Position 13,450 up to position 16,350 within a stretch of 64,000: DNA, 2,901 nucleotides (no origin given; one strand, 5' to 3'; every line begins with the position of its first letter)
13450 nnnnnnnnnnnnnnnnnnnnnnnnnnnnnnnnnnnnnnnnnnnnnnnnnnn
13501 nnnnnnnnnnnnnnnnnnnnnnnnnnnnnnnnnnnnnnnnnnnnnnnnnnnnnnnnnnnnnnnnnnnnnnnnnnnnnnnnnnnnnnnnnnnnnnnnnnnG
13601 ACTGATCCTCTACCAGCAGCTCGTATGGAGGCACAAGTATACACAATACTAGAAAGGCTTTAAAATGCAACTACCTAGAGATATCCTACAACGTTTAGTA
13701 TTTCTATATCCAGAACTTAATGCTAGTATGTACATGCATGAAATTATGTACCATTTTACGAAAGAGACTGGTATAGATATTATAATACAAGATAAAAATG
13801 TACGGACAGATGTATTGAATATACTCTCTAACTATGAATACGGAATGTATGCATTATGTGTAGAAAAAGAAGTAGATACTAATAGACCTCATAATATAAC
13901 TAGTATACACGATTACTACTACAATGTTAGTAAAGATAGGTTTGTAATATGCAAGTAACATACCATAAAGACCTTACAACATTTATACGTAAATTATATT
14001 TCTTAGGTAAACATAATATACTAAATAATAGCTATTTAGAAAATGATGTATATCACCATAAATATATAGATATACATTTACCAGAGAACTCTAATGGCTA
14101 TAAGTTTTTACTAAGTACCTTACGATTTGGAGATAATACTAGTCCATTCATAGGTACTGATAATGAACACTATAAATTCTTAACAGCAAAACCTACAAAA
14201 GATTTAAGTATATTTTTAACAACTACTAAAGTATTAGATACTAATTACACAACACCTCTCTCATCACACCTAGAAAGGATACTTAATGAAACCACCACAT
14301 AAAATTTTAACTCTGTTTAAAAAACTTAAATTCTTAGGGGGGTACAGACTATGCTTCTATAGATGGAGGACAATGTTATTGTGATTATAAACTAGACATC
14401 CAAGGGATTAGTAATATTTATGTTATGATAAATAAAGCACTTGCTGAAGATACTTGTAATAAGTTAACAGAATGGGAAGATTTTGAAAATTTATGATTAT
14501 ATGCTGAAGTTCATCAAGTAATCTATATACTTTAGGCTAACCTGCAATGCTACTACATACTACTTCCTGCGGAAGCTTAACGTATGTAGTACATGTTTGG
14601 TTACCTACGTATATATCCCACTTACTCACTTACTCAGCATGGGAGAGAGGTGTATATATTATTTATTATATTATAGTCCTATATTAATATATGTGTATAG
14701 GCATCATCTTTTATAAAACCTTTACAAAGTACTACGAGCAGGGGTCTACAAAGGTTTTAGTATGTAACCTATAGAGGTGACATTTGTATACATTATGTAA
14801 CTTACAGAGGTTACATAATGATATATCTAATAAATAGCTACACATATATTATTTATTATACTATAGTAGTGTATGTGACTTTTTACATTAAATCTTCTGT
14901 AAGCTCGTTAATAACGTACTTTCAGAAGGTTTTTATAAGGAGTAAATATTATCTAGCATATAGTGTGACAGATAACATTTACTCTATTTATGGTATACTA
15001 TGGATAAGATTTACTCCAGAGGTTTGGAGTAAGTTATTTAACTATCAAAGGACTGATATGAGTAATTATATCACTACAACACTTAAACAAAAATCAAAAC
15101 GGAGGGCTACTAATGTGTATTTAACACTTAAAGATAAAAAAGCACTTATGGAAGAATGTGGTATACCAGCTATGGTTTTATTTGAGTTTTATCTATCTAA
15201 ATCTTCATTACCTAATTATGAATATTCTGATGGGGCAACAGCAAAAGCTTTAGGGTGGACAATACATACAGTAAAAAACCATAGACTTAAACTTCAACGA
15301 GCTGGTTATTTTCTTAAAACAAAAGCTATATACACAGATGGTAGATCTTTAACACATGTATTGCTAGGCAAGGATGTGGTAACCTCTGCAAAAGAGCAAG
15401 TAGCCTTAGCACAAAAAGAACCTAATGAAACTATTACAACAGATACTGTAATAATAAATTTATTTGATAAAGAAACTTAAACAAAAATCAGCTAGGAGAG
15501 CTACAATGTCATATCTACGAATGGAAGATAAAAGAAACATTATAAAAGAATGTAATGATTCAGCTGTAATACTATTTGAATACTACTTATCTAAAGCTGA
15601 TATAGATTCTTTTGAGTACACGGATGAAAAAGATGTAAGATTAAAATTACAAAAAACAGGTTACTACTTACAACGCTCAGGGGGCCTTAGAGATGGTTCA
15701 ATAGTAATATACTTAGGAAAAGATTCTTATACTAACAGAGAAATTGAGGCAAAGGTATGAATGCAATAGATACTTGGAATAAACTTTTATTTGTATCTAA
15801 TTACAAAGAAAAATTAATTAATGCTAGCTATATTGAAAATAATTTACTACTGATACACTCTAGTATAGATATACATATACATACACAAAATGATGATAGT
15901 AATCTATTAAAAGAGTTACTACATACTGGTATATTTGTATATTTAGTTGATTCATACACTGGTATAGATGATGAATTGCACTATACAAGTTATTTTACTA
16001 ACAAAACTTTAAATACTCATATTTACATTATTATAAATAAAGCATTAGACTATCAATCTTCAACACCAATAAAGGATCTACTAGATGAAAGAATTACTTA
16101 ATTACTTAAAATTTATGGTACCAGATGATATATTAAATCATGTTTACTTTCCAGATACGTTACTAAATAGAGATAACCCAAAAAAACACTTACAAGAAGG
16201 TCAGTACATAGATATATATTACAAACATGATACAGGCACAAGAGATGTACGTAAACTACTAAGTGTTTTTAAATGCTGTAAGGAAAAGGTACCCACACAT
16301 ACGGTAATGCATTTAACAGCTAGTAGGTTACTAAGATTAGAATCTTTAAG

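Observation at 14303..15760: Repeat-dense 515-bp non-coding region followed by two tandem winged-helix paralogs: candidate origin of replication with its initiator or regulators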

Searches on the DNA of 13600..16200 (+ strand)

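Call 6: search_dna_similar(query=window:13600-16200:+, collection=phages, mode=distant, max_rows=30)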
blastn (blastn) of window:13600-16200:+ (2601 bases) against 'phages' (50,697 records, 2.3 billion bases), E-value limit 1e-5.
No match.

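Call 83: search_rna_families(source=window, start=14250, end=15150, threshold=evalue, max_evalue=5)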
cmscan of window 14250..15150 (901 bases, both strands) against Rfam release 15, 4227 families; matches with E-value up to 5: 3.
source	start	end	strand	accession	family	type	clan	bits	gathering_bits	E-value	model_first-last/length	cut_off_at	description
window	14609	14708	+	RF00413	SNORA19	Gene; snRNA; snoRNA; HACA-box;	-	20.3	80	1.3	1-131/131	no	Small nucleolar RNA SNORA19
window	14885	14938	-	RF03996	mir-3012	Gene; miRNA;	-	17.4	90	4.4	1-68/68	no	mir-3012 microRNA precursor family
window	14965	15028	+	RF02126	GHRLOS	Gene; lncRNA;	-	12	48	3.6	1-70/70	no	Ghrelin opposite strand RNA conserved region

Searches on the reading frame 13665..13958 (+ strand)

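Call 9: search_protein_families(library=pfam, proteins=[window:13665-13958:+], max_evalue=0.1)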
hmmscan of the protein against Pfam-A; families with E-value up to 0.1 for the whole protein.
window:13665-13958:+ (97 aa): 1 family
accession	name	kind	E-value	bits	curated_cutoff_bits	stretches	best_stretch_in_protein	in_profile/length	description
PF15633.11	Tox-ART-HYD1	-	0.032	15.3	25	1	28-67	1-39/97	HYD1 signature containing ADP-ribosyltransferase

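Call 10: search_protein_families(library=phrogs, proteins=[window:13665-13958:+], max_evalue=0.1)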
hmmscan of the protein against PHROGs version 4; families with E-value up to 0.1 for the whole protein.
window:13665-13958:+ (97 aa): 0 families
